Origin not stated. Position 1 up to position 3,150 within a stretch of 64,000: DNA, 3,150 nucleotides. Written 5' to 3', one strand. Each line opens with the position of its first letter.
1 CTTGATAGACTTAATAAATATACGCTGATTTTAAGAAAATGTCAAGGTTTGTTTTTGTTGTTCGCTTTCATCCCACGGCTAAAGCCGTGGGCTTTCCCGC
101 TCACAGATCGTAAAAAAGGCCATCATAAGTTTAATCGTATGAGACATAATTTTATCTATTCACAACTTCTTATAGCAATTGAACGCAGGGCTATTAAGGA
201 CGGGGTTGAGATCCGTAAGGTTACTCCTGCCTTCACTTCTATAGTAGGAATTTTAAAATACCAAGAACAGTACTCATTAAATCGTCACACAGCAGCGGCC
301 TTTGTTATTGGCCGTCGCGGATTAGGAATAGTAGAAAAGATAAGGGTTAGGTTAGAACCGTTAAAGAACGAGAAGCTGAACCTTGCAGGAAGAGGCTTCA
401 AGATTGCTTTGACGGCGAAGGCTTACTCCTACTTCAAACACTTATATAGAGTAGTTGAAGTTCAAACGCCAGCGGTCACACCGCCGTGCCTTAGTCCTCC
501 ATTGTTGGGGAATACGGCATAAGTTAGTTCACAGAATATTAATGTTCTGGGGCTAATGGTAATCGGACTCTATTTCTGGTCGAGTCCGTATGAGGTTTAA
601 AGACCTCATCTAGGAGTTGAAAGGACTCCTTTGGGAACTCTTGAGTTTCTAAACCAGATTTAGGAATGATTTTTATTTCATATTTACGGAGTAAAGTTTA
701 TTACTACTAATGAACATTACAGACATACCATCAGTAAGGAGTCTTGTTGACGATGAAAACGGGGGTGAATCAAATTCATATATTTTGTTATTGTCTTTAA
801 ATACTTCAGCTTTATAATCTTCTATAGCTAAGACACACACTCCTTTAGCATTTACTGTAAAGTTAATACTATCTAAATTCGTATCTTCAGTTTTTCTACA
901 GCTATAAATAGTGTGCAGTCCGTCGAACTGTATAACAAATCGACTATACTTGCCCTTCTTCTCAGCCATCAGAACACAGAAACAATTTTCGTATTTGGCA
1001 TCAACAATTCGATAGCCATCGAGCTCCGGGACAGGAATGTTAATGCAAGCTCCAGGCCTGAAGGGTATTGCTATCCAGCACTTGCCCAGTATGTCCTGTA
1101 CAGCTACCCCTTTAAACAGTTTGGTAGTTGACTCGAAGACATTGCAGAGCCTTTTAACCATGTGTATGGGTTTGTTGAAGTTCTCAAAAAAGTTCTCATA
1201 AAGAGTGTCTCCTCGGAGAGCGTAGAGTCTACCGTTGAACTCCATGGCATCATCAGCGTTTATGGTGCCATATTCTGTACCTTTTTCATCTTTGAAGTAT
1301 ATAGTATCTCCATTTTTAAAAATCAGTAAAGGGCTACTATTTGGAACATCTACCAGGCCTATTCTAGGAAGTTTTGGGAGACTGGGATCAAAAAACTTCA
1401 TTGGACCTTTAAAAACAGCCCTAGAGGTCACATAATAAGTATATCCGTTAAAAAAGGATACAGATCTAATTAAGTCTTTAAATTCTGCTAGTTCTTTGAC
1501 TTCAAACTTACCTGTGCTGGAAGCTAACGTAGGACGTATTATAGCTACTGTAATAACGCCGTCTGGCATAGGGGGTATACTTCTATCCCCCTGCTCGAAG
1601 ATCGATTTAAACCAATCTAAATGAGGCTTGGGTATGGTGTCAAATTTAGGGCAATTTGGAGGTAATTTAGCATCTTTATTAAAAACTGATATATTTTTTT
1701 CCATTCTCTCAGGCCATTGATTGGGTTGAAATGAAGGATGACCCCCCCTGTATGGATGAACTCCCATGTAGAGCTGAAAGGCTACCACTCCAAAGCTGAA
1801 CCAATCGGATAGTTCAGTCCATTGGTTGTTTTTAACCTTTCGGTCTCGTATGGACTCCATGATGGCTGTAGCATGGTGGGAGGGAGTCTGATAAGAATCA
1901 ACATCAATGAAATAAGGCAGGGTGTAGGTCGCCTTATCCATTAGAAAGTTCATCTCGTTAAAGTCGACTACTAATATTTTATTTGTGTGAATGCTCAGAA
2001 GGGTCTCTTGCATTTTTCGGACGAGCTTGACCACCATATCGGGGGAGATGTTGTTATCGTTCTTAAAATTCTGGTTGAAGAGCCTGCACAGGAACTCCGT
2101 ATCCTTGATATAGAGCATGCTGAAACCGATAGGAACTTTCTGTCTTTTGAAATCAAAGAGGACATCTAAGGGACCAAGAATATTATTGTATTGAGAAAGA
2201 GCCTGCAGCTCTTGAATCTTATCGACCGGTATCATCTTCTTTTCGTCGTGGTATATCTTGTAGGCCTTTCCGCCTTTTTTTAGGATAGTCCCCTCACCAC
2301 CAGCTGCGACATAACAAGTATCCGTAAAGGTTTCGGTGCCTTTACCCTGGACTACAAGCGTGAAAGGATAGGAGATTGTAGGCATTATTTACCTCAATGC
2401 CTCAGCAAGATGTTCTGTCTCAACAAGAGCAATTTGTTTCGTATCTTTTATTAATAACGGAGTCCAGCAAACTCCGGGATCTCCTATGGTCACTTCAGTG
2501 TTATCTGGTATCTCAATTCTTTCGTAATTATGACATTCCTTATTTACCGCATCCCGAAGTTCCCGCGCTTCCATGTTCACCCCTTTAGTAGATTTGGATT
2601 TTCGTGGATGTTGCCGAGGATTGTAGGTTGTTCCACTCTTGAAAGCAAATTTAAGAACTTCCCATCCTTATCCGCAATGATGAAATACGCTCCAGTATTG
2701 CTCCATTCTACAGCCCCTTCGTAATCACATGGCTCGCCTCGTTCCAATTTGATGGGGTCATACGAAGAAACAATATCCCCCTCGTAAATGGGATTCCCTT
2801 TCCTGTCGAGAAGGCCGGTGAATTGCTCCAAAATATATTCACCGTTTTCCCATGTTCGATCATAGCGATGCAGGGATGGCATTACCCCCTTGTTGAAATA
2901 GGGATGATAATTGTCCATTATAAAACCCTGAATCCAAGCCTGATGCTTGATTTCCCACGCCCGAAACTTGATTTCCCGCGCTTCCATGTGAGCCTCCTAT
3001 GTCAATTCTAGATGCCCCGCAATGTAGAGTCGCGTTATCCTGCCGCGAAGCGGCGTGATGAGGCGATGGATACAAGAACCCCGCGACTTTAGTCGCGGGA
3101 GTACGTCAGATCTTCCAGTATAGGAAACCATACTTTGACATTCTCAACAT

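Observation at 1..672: Zinc-finger-less TnpB-like remnant followed by a triple stem-loop: possible decayed IS200/IS605 element or omega-RNA locus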

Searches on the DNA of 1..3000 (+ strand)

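Call 7: search_dna_similar(query=window:1-3000:+, collection=phages, mode=near)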
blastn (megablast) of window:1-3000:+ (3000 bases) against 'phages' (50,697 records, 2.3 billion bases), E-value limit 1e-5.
No match.

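Call 33: search_rna_families(source=window, start=1, end=800, threshold=evalue, max_evalue=10, show_alignments=3)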
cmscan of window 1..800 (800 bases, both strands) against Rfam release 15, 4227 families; matches with E-value up to 10: 3.
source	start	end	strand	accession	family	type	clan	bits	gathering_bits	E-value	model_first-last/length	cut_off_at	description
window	72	101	+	RF01687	Acido-Lenti-1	Gene; sRNA;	-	21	37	0.025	1-46/46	no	Acido-Lenti-1 RNA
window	615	715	-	RF01661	ceN92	Gene; snRNA; snoRNA; HACA-box;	-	17.8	50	6.2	1-126/126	no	Caenorhabditis snoRNA ceN92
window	172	242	+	RF03383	mir-1976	Gene; miRNA;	-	14.6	71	9.2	1-52/52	no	mir-1976 microRNA precursor family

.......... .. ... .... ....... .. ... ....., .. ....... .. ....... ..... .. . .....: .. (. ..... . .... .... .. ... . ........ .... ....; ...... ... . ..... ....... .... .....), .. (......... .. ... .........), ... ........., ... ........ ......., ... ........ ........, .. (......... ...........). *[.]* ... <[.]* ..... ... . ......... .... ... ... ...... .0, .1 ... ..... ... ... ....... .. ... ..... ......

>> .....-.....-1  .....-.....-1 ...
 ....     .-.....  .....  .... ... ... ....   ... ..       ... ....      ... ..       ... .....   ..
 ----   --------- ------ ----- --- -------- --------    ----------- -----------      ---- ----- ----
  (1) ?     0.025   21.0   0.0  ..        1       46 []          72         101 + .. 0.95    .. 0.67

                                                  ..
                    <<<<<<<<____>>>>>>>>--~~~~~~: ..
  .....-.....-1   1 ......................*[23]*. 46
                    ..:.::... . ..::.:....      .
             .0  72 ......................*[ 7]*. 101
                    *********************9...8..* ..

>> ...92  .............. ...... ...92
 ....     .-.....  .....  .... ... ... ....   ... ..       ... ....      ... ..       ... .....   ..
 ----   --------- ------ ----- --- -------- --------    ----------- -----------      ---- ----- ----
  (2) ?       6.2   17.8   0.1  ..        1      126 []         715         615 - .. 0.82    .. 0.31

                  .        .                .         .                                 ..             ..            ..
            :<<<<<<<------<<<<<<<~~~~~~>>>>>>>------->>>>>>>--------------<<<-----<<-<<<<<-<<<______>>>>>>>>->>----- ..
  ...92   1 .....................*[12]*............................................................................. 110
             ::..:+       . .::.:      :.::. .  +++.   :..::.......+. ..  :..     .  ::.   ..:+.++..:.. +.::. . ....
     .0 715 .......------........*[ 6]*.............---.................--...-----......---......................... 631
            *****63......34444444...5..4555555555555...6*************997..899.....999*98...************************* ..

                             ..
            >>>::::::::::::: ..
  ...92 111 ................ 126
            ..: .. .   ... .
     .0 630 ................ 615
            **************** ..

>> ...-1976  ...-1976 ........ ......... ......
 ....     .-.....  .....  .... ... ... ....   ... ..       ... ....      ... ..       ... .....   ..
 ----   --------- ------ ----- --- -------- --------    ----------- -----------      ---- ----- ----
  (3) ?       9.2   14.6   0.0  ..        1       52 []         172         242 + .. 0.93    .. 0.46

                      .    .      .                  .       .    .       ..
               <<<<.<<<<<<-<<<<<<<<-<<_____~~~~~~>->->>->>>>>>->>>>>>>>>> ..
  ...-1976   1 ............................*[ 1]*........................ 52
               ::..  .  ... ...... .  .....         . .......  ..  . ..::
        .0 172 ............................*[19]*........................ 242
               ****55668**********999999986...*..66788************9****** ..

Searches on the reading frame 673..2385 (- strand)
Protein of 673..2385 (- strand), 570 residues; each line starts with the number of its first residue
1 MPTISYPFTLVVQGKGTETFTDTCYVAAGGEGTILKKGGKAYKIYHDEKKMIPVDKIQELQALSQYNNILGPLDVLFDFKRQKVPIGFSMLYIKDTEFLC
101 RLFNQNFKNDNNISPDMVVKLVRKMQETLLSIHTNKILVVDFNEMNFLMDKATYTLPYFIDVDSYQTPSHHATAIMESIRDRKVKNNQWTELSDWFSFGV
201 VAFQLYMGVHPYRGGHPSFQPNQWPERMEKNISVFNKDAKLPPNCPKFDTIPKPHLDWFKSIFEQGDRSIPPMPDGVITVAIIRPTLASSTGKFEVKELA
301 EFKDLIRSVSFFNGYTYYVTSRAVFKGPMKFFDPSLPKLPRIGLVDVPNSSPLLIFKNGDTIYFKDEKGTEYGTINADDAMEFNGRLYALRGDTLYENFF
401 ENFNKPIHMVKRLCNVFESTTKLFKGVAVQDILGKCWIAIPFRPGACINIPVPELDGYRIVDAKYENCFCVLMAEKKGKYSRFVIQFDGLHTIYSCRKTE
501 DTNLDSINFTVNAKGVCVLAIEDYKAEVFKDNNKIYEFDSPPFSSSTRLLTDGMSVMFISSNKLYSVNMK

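Call 69: find_encoding_contigs(protein=window:673-2385:-, flank=10000, max_places=6)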
Protein window:673-2385:- (570 aa): no gene with exactly this product is on record in the collection.

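Call 70: list_cluster_members(proteins=[P0001, window:673-2385:-, P0043])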
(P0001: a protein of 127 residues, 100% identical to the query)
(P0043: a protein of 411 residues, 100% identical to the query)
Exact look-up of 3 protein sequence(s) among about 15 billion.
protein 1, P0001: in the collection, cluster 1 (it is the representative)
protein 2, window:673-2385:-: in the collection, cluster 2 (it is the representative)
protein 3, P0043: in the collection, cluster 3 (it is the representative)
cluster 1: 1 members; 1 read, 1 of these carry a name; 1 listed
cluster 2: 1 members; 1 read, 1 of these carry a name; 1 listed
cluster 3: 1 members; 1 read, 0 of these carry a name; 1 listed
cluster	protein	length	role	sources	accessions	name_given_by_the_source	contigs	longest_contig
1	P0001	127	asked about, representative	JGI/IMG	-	hypothetical protein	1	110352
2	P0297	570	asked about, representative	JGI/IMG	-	hypothetical protein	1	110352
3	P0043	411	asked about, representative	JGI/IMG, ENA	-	-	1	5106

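Call 81: search_protein_families(library=phrogs, proteins=[window:673-2385:-], max_evalue=0.00001)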
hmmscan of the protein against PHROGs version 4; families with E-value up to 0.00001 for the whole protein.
window:673-2385:- (570 aa): 0 families
